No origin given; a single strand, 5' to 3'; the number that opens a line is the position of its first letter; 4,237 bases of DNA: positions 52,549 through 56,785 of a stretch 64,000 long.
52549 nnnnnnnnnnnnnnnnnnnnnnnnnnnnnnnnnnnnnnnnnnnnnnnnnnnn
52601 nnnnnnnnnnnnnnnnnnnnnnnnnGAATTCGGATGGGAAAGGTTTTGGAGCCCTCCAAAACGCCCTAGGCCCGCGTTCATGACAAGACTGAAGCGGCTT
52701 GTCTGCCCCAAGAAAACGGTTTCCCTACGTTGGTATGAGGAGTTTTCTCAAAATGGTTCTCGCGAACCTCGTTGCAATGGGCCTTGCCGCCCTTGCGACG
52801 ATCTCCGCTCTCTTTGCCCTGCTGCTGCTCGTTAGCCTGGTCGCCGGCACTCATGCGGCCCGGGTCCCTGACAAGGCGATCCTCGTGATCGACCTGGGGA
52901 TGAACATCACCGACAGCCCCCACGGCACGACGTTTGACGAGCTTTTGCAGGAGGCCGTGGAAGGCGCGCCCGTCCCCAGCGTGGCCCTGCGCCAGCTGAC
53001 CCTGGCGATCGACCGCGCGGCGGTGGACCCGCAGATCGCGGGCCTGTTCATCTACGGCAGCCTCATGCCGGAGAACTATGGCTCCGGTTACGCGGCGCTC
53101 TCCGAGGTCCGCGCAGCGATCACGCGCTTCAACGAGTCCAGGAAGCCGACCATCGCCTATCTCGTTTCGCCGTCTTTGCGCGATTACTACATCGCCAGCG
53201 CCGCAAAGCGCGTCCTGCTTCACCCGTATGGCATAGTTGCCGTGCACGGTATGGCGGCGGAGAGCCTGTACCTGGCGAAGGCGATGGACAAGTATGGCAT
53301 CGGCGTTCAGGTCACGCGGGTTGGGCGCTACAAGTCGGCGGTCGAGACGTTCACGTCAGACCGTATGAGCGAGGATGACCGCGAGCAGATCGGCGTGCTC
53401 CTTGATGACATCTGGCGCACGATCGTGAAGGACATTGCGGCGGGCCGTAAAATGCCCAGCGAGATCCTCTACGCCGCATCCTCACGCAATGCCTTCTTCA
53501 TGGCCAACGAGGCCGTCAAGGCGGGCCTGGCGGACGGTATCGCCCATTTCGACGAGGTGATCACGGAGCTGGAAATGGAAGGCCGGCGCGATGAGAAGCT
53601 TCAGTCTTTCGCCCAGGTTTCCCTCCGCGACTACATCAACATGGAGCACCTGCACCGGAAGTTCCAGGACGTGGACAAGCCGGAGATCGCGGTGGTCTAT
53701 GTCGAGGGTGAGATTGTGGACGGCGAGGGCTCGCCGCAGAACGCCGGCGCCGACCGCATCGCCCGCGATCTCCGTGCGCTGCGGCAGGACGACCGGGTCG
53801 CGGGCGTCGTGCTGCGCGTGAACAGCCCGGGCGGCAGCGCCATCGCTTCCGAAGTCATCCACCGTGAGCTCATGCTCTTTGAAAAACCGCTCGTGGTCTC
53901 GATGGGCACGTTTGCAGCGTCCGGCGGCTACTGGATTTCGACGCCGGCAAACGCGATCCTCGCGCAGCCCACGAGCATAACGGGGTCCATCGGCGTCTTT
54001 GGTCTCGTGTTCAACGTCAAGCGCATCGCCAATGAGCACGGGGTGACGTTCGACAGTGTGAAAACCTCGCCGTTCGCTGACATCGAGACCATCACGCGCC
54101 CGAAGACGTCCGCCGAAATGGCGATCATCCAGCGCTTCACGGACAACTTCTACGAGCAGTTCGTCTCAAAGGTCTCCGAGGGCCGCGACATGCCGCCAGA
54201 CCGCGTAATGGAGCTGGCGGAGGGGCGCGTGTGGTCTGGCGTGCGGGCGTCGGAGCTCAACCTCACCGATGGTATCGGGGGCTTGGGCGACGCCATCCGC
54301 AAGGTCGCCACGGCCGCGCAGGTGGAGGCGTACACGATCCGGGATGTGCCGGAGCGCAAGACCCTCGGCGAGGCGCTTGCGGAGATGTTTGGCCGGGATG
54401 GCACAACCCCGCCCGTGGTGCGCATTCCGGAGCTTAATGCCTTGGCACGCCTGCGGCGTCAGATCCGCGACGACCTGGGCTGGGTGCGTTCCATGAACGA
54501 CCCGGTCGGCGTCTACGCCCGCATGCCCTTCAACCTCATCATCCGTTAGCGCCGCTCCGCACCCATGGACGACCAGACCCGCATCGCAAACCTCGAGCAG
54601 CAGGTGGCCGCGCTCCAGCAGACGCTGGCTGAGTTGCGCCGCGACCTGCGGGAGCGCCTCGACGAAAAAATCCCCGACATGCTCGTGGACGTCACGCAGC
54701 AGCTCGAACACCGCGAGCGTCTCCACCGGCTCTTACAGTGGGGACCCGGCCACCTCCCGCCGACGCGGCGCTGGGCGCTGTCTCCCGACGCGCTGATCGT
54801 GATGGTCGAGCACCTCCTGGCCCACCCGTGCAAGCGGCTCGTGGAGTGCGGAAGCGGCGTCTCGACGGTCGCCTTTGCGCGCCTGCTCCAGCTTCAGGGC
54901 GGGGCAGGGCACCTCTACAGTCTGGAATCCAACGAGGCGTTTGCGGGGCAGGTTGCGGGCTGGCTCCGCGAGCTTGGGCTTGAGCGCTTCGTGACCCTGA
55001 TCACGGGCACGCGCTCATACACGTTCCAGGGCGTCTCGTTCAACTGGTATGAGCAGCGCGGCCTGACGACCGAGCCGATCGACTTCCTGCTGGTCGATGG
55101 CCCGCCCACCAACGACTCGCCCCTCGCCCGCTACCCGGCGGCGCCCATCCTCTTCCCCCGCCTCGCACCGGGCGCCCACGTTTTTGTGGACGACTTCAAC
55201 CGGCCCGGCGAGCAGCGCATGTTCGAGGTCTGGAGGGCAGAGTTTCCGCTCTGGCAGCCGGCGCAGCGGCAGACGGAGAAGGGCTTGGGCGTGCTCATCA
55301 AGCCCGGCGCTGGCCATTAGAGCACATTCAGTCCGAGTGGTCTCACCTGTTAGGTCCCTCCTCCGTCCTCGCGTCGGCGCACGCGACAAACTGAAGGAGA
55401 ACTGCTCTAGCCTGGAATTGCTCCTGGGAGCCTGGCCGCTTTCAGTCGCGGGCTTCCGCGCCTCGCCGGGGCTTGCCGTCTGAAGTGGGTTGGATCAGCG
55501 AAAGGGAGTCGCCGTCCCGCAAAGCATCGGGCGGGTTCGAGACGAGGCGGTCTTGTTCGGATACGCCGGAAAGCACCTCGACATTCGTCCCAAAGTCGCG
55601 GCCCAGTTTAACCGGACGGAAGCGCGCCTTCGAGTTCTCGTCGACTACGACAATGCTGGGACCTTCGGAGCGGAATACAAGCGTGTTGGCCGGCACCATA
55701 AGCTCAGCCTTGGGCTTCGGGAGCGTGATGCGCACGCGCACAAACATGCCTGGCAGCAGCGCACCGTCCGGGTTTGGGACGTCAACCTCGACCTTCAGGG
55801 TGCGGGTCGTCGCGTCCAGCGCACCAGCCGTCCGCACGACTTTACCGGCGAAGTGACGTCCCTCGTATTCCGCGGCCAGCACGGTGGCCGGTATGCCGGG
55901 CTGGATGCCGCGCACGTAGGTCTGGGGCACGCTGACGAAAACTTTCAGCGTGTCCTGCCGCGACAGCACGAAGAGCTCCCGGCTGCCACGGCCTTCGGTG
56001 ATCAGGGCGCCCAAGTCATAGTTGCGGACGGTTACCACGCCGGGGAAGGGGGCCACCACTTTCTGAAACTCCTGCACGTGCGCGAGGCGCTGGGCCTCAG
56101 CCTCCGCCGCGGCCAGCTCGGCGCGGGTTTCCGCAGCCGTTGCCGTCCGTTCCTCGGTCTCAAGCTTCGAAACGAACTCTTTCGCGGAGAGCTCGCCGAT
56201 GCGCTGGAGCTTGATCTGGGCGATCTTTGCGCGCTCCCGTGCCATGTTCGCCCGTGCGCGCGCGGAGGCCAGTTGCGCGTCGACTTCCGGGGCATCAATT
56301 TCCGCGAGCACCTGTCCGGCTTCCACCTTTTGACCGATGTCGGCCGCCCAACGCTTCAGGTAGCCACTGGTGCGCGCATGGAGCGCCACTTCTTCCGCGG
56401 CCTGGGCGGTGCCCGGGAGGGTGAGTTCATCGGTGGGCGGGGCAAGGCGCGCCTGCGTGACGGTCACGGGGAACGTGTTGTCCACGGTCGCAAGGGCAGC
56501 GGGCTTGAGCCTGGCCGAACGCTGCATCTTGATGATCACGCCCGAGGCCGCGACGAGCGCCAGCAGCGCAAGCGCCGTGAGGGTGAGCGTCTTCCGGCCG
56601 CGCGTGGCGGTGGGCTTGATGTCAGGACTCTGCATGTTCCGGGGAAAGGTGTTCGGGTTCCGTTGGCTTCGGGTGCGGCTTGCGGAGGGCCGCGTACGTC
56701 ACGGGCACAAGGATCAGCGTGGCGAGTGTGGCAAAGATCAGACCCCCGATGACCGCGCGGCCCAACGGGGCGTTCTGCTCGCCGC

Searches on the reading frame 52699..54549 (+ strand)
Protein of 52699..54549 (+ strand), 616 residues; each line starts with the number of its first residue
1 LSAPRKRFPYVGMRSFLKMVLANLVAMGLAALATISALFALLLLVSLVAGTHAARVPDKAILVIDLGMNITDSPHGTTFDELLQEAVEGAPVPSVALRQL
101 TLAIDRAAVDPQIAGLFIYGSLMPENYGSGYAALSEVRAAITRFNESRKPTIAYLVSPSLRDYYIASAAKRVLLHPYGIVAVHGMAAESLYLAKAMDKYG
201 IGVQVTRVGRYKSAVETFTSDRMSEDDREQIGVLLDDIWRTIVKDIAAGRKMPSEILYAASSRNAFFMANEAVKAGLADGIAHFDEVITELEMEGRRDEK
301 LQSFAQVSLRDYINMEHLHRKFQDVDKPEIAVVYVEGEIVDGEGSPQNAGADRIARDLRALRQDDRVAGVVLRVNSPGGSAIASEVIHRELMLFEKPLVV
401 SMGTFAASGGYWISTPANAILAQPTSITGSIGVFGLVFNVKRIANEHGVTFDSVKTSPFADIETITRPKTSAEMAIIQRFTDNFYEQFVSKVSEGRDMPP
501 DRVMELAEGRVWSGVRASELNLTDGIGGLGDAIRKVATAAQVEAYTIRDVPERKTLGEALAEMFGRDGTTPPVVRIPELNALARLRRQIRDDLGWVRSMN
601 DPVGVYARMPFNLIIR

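Call 23: search_protein_families(library=pfam, proteins=[window:52699-54549:+], max_evalue=0.001)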
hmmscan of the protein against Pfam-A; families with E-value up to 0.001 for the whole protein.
window:52699-54549:+ (616 aa): 2 families
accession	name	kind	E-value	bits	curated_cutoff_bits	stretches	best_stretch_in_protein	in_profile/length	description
PF01343.23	Peptidase_S49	-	3.3e-72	241.9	24.9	2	395-542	6-153/154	Peptidase family S49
PF00574.28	CLP_protease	-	3.9e-07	30.5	20.2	0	347-413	26-92/182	Clp protease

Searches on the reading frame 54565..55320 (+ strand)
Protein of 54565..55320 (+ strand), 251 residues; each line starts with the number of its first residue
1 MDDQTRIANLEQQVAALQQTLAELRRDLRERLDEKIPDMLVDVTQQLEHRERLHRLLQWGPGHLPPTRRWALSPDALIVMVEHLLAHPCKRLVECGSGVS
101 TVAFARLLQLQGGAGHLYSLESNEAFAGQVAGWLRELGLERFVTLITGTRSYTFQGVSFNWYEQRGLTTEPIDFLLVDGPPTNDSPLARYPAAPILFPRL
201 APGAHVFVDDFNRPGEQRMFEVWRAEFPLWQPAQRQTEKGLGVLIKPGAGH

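Call 23: search_protein_families(library=pfam, proteins=[window:54565-55320:+], max_evalue=0.001)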
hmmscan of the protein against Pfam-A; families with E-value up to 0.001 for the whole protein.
window:54565-55320:+ (251 aa): 1 family
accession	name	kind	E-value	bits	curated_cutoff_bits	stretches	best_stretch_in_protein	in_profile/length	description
PF13578.12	Methyltransf_24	-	2.1e-13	51.5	26.3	1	93-211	1-105/105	Methyltransferase domain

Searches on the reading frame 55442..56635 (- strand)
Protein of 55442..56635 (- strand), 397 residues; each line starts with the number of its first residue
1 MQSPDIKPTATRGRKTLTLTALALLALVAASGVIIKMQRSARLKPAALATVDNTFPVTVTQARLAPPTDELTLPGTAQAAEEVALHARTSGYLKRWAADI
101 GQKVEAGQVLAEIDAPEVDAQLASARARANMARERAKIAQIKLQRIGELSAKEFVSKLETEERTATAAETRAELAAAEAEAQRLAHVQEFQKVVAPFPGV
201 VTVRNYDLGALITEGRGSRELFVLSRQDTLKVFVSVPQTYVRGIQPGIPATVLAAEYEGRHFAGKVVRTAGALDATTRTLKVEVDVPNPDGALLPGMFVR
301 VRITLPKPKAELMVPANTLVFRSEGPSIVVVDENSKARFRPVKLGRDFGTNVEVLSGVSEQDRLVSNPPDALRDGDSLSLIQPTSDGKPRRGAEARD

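Call 23: search_protein_families(library=pfam, proteins=[window:55442-56635:-], max_evalue=0.001)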
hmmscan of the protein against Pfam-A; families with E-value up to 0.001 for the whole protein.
window:55442-56635:- (397 aa): 3 families
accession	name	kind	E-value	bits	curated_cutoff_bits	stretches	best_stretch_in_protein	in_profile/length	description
PF16576.10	HlyD_D23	-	4.2e-26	92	30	1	74-299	9-214/214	Barrel-sandwich domain of CusB or HlyD membrane-fusion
PF13437.12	HlyD_3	-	1.3e-13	52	22.2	1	192-296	1-106/106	HlyD family secretion protein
PF13533.13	Biotin_lipoyl_2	-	0.00011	22.3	29.8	1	83-114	1-32/32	Biotin-lipoyl like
